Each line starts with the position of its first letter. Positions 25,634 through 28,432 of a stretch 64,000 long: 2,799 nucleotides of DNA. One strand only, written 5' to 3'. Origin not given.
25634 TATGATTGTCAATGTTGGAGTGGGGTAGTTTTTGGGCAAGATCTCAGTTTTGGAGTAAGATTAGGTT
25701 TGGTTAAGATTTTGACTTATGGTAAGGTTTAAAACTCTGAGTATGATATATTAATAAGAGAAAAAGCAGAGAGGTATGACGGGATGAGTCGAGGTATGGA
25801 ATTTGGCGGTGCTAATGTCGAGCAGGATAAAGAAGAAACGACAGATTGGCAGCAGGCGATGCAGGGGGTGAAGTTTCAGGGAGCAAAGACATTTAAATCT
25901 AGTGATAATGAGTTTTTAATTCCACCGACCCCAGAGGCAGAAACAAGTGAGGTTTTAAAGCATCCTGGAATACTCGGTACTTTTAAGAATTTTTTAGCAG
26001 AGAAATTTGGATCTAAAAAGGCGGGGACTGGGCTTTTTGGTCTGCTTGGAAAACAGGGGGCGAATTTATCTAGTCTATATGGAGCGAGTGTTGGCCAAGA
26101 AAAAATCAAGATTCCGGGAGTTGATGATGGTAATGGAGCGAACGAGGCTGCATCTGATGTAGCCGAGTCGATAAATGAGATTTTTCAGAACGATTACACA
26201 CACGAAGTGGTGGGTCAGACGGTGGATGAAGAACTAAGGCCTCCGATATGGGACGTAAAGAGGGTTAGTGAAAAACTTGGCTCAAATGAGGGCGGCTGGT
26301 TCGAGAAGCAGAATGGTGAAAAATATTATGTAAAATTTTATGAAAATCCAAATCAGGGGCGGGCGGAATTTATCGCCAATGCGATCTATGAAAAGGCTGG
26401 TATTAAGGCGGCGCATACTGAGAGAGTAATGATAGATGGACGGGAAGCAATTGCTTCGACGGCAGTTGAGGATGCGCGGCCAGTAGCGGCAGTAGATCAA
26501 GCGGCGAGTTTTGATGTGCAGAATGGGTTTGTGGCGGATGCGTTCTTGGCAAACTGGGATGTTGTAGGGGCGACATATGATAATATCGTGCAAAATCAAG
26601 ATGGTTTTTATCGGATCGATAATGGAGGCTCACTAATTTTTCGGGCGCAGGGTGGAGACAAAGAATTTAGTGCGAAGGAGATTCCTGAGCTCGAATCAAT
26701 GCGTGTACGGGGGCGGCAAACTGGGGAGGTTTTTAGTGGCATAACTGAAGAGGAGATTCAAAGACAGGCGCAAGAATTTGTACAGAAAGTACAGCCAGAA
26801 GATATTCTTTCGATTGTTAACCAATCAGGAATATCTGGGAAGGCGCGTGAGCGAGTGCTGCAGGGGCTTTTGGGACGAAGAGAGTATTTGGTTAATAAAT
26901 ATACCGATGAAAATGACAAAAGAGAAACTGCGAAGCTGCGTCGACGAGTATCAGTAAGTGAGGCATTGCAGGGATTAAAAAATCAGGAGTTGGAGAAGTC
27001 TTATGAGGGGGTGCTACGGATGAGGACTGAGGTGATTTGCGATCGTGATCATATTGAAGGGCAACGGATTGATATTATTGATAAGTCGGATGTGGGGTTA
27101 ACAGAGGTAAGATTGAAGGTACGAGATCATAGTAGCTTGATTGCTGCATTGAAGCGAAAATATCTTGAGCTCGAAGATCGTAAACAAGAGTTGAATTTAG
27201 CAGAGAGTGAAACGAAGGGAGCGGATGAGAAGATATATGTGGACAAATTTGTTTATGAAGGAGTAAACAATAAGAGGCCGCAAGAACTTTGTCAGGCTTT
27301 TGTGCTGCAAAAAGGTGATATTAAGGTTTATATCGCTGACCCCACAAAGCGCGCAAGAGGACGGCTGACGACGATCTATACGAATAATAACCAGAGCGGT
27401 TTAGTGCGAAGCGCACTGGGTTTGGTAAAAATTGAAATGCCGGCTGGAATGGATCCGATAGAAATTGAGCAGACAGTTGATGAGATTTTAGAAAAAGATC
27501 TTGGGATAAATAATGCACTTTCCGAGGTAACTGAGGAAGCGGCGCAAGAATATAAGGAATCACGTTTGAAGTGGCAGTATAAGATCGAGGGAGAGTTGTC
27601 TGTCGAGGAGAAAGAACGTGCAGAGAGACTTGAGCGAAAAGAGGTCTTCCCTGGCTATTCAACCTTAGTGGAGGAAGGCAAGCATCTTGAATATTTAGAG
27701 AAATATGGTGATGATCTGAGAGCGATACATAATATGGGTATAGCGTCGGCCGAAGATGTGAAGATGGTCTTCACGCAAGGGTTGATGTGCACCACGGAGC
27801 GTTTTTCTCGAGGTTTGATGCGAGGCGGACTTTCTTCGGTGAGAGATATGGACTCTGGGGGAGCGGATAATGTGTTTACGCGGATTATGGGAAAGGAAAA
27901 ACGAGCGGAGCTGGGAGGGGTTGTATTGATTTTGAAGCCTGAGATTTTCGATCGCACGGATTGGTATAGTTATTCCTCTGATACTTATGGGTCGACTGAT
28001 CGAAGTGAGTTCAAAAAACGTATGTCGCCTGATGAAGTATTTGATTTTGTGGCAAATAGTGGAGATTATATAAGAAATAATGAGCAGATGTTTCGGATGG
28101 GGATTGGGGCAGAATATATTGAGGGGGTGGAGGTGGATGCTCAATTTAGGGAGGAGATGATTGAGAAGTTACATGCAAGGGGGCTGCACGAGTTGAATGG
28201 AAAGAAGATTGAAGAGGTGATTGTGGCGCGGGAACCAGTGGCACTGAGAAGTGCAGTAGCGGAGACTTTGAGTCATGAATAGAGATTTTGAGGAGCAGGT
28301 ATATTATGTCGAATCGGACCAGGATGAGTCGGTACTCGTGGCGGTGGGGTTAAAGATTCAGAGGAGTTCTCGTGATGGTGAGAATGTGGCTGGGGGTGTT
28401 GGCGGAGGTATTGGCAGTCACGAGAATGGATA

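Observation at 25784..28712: Duplicated two-gene module: kinase-like multidomain protein plus small cognate partner (candidate effector-immunity or toxin-antidote system)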

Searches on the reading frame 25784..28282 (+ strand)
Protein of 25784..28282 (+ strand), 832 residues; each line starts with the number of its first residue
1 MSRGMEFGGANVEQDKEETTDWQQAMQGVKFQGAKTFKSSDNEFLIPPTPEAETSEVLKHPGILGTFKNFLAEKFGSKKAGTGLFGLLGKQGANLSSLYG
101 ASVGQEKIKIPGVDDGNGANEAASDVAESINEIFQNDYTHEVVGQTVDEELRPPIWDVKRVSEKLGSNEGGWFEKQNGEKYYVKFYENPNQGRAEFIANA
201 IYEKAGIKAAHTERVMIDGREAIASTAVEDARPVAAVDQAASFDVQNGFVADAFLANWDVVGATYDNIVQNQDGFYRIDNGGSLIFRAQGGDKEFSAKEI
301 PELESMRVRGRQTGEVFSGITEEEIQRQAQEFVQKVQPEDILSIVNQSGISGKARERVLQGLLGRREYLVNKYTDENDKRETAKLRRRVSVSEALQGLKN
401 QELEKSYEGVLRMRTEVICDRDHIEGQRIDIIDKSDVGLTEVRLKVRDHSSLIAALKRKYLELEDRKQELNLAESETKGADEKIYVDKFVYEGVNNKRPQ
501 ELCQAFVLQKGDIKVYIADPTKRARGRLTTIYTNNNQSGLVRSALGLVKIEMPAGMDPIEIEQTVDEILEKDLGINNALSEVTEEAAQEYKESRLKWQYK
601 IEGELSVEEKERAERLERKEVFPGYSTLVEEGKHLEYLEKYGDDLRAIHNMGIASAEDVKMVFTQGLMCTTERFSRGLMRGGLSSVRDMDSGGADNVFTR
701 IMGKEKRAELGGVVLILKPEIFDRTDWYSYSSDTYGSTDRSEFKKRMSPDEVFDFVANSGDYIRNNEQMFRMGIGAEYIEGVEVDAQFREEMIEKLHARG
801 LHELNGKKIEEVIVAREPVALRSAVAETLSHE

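Call 4: search_protein_families(library=pfam, proteins=[window:25784-28282:+], max_evalue=1)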
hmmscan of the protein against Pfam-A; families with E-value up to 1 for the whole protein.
window:25784-28282:+ (832 aa): 1 family
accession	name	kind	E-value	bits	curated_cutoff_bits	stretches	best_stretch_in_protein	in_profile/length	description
PF02938.19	GAD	-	0.02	15.5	23.4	0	285-346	13-74/95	GAD domain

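Call 7: search_protein_families(library=phrogs, proteins=[window:25784-28282:+], max_evalue=0.1)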
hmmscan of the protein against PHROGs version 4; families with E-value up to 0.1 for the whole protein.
window:25784-28282:+ (832 aa): 0 families

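Call 8: search_protein_families(library=ncbifam, proteins=[window:25784-28282:+], max_evalue=0.1)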
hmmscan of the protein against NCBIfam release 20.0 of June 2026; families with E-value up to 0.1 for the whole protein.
window:25784-28282:+ (832 aa): 0 families

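Call 9: search_solved_structures(query=window:25784-28282:+, max_evalue=1, show_alignments=3)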
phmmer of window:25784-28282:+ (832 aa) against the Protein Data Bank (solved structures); distinct sequences matched with E-value up to 1: 0.

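Call 11: find_homologous_proteins(query=window:25784-28282:+)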
Query window:25784-28282:+ (832 aa): 234 proteins with E <= 0.001 among 8000 candidates; the best 120 are listed.
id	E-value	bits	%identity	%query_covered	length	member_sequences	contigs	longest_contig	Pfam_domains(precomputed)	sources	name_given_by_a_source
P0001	0.0e+0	1755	96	100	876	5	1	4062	-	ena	-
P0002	0.0e+0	1736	94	100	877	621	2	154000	-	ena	-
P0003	0.0e+0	1720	94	100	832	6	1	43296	-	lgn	-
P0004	0.0e+0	1703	93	99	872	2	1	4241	-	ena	-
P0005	0.0e+0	1698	92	100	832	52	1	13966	-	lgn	-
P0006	0.0e+0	1693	92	100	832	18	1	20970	-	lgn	-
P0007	0.0e+0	1685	91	100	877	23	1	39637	-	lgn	-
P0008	0.0e+0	1683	92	99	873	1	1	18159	-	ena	-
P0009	0.0e+0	1681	92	100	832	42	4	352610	-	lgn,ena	-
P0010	0.0e+0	1653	90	99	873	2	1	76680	-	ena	-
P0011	0.0e+0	1393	92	82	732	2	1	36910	-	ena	-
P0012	0.0e+0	1224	89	75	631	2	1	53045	-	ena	-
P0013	2.0e-274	931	93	55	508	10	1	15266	-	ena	-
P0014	2.9e-241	822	56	80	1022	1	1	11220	-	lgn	-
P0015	1.0e-240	820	49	97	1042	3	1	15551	-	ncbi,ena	-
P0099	6.0e-152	526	43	81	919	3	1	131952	-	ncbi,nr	ncbi:hypothetical protein IJM16_02845 [Candidatus Saccharibacteria bacterium]|nr:hypothetical protei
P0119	8.8e-109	383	36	79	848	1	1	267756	-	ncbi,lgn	-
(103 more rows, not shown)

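Call 15: search_solved_structures(query=A1, max_evalue=10, show_alignments=3)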
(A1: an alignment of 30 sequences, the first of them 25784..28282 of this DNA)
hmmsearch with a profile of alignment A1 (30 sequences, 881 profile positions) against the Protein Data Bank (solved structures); distinct sequences matched with E-value up to 10: 4.
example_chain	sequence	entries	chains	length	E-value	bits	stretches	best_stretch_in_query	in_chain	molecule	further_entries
8tx9_A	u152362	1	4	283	0.14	13.8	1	268-398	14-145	MurR/RpiR family transcriptional regulator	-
8qaf_A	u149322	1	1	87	0.23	13.2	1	46-111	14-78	sc-apCC-8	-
4rga_A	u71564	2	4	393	0.96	11.1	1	217-236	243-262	Phage 1358 receptor binding protein (ORF20) | Putative phage structural protein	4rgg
4l92_A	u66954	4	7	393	0.96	11.1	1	217-236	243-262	Receptor Binding Protein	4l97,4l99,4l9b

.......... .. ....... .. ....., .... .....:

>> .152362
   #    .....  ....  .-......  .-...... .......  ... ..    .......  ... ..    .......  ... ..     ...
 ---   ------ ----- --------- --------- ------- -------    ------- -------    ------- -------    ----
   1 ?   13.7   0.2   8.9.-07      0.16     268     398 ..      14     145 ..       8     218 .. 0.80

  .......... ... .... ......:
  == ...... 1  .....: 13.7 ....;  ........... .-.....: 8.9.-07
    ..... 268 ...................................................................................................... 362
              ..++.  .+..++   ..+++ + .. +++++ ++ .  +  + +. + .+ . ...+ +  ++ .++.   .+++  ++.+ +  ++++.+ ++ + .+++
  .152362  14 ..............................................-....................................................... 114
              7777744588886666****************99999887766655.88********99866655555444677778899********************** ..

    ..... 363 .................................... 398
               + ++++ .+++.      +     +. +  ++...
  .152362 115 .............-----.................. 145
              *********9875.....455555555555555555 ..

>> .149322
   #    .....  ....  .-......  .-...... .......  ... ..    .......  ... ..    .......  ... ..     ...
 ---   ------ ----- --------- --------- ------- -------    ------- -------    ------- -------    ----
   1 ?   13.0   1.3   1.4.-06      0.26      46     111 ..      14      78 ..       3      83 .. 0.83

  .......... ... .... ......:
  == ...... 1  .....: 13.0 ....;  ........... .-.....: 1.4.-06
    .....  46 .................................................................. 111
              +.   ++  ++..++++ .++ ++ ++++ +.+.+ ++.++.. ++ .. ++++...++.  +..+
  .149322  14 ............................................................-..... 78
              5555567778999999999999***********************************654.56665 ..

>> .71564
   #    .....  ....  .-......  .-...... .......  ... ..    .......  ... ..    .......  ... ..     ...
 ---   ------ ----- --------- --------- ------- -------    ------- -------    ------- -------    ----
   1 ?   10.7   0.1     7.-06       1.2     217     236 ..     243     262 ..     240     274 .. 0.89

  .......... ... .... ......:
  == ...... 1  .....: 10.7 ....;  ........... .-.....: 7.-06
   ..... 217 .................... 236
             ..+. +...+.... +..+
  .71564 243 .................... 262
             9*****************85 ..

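Call 17: find_encoding_contigs(protein=P0119, flank=6000, max_places=2)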
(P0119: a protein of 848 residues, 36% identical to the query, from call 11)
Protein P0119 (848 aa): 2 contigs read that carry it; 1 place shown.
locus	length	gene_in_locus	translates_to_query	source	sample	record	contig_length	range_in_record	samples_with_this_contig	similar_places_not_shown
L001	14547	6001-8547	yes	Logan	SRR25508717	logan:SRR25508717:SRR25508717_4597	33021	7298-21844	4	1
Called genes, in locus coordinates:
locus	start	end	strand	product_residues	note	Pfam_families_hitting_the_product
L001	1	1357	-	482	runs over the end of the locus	PF00041:fn3 (weak)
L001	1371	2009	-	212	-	-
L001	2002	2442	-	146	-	PF13489:Methyltransf_23, PF08242:Methyltransf_12 (weak), PF02353:CMAS (weak)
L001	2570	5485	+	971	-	PF00580:UvrD-helicase, PF01443:Viral_helicase1 (faint), PF13245:AAA_19, PF13604:AAA_30 (faint), PF13361:UvrD_C, PF13538:UvrD_C_2 (faint), PF01930:Cas_Cas4 (faint), PF12705:PDDEXK_1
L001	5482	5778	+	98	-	PF05258:DciA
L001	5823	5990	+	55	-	-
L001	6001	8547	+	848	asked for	-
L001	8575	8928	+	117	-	-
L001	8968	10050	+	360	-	PF03747:ADP_ribosyl_GH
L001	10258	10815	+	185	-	-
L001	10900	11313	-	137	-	-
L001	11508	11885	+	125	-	-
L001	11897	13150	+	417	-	PF00587:tRNA-synt_2b, PF03129:HGTP_anticodon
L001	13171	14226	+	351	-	PF00022:Actin (faint), PF06723:MreB_Mbl, PF00012:HSP70 (weak), PF14450:FtsA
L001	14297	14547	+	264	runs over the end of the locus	PF04085:MreC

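Call 18: find_encoding_contigs(protein=P0099, flank=6000, max_places=2)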
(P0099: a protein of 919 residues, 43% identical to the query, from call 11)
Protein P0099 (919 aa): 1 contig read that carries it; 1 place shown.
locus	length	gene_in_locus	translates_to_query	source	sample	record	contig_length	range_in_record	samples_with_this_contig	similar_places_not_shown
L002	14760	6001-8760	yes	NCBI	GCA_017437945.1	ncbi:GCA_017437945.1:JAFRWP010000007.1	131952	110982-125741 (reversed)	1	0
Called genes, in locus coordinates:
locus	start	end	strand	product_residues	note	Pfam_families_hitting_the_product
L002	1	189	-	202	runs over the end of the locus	-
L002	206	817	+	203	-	-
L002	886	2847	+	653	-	PF17425:Arylsulfotran_N, PF05935:Arylsulfotrans, PF14269:Arylsulfotran_2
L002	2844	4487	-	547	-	PF00005:ABC_tran, PF02463:SMC_N (faint), PF03193:RsgA_GTPase (faint), PF13555:AAA_29 (faint), PF13304:AAA_21 (weak), PF12848:ABC_tran_Xtn, PF00005:ABC_tran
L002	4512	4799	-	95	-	-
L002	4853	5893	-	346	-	PF02578:Cu-oxidase_4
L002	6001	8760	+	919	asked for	-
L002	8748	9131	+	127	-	-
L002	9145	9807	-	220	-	-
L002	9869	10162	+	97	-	PF04993:TfoX_N (weak)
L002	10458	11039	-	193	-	-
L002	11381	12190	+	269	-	-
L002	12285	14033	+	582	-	PF00343:Phosphorylase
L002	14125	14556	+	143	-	PF00584:SecE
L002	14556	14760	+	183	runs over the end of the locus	PF02357:NusG, PF00467:KOW (weak)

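Call 25: search_protein_families(library=padloc, proteins=[window:25784-28282:+], max_evalue=0.01)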
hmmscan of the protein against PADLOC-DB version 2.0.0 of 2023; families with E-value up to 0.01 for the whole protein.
window:25784-28282:+ (832 aa): 2 families
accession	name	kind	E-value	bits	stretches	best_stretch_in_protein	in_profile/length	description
PDLC04344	PDC-M03A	-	0.0011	16.5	1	160-227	16-84/305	-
PDLC04342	PDC-M03A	-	0.0042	14.7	0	161-230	16-92/299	-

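Call 26: predict_structure(alignment_id=A1)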
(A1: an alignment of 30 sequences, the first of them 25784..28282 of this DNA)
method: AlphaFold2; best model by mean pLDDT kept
length: 832 residues; sequences in the alignment: 30
mean_pLDDT: 77.1   pTM: 0.56
mean pLDDT of the five models: 77.1, 77.1, 75.5, 75.3, 74.7
residues with pLDDT >= 90: 352; 70-90: 254; 50-70: 63; < 50: 163
segments of 3 or more residues with pLDDT < 50: 1-65, 78-150, 376-386, 403-408, 477-479
pLDDT, mean of each block of 10 residues (from residue 1): 25 38 36 25 28 31 50 49 41 34 31 34 45 41 35 77 78 89 91 95 94 89 91 89 91 89 80 91 86 89 90 87 90 92 91 91 94 60 51 81 49 89 89 91 92 85 76 51 87 79 92 94 74 89 96 92 93 88 88 95 94 94 94 95 91 83 90 89 82 94 86 93 96 90 92 85 77 94 91 91 86 79 58 51
secondary structure, 60 per line:
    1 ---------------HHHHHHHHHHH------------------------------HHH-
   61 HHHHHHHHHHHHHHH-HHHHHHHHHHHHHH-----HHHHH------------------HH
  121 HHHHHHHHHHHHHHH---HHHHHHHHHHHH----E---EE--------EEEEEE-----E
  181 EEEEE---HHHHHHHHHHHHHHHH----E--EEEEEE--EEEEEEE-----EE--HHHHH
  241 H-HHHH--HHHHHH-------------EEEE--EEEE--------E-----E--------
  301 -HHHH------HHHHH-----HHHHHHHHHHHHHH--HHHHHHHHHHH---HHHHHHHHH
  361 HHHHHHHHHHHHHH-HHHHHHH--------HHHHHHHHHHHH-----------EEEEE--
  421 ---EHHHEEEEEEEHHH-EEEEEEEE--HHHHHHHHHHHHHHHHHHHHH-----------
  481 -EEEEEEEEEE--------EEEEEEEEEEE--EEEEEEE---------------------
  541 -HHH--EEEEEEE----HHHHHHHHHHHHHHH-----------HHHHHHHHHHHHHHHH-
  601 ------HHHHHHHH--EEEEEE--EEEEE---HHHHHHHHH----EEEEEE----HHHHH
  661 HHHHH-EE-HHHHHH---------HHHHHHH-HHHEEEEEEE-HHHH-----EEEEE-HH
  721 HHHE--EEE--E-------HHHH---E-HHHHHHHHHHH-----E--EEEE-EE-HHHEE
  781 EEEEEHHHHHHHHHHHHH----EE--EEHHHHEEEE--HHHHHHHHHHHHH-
elements in order (helices of 4 or more, strands of 3 or more residues): H16-26 H61-75 H77-90 H96-100 H119-135 H139-150 E169-174 E180-185 H189-204 E212-217 E220-226 H236-241 H243-246 H249-254 E268-271 E274-277 H302-305 H312-316 H322-335 H338-348 H352-374 H376-382 H391-402 E414-418 E428-434 E439-446 H449-469 E482-491 E500-510 E513-519 E547-553 H558-572 H584-599 H607-614 E617-622 E625-629 H633-641 E646-651 H656-665 H670-675 H685-691 E696-702 H704-707 E713-717 H719-723 E727-729 H740-743 H749-759 E768-771 E779-785 H786-798 H809-812 E813-816 H819-831

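Call 28: fold_search(model_id=the predicted structure, library=pdb)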
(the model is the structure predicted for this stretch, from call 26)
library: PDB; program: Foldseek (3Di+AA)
matches with E <= 10: 1744; with E <= 0.001: 10
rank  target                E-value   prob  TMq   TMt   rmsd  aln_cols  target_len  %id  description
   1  3akl_C                5.4e-07  1.00  0.21  0.54   6.4       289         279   16  Crystal structure of A Helicobacter pylori proinflammatory kinase CtkA (released 2010-12-01)
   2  3akl_A                2.1e-06  1.00  0.19  0.50   6.9       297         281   13  Crystal structure of A Helicobacter pylori proinflammatory kinase CtkA (released 2010-12-01)
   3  3akk_C                4.0e-06  1.00  0.20  0.51   6.3       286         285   15  Crystal structure of A Helicobacter pylori proinflammatory kinase CtkA (released 2010-12-01)
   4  3akk_B                5.3e-06  1.00  0.20  0.51   8.5       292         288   14  Crystal structure of A Helicobacter pylori proinflammatory kinase CtkA (released 2010-12-01)
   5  3akk_D                7.2e-06  1.00  0.21  0.53   6.3       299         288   15  Crystal structure of A Helicobacter pylori proinflammatory kinase CtkA (released 2010-12-01)
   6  3akk_A                1.1e-05  1.00  0.20  0.49   7.0       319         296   13  Crystal structure of A Helicobacter pylori proinflammatory kinase CtkA (released 2010-12-01)
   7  3akj_A                4.1e-05  1.00  0.19  0.51   7.5       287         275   13  Crystal structure of A Helicobacter pylori proinflammatory kinase CtkA (released 2010-12-01)
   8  3uzs_A                6.7e-04  0.92  0.13  0.17  28.8       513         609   12  Structure of the C13.28 RNA Aptamer Bound to the G Protein-Coupled Receptor Kinase 2-Heterotrimeric G Protein Beta 1 a (released 2012-07-11)
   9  3krw_A                6.7e-04  0.91  0.14  0.18  29.1       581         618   11  Human GRK2 in complex with Gbetgamma subunits and balanol (soak) (released 2010-02-16)
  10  7wcf                  9.1e-04  1.00  0.19  0.44   6.0       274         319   12  Crystal structure of the kinase with AMP-PNP (released 2022-06-29)
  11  3pvu_A                1.0e-03  0.80  0.13  0.17  27.9       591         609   12  Bovine GRK2 in complex with Gbetagamma subunits and a selective kinase inhibitor (CMPD101) (released 2011-06-01)
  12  1omw_A                1.5e-03  0.84  0.14  0.17  27.2       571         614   10  Crystal Structure of the complex between G Protein-Coupled Receptor Kinase 2 and Heterotrimeric G Protein beta 1 and g (released 2003-06-03)
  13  4pu5                  1.9e-03  1.00  0.18  0.32   7.2       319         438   12  Shewanella oneidensis Toxin Antitoxin System Toxin Protein HipA Bound with AMPPNP and Mg (released 2014-08-06)
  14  3pvw_A                1.9e-03  0.75  0.14  0.17  27.4       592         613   10  Bovine GRK2 in complex with Gbetagamma subunits and a selective kinase inhibitor (CMPD103A) (released 2011-06-01)
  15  8ezr_B                2.0e-03  1.00  0.17  0.44   8.0       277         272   14  Crystal structure of the HipS(Lp)-HipT(Lp) complex from Legionella pneumophila, native protein (released 2023-09-27)
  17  4jw1_A                2.5e-03  1.00  0.16  0.24  14.4       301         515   12  Crystal structure of N-terminal 618-residue fragment of LepB from Legionella pneumophila (released 2013-05-08)
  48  7omu_AAA              1.4e-02  1.00  0.14  0.28   5.8       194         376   11  Thermosipho africanus DarTG in complex with ADP-ribose (released 2021-06-23)
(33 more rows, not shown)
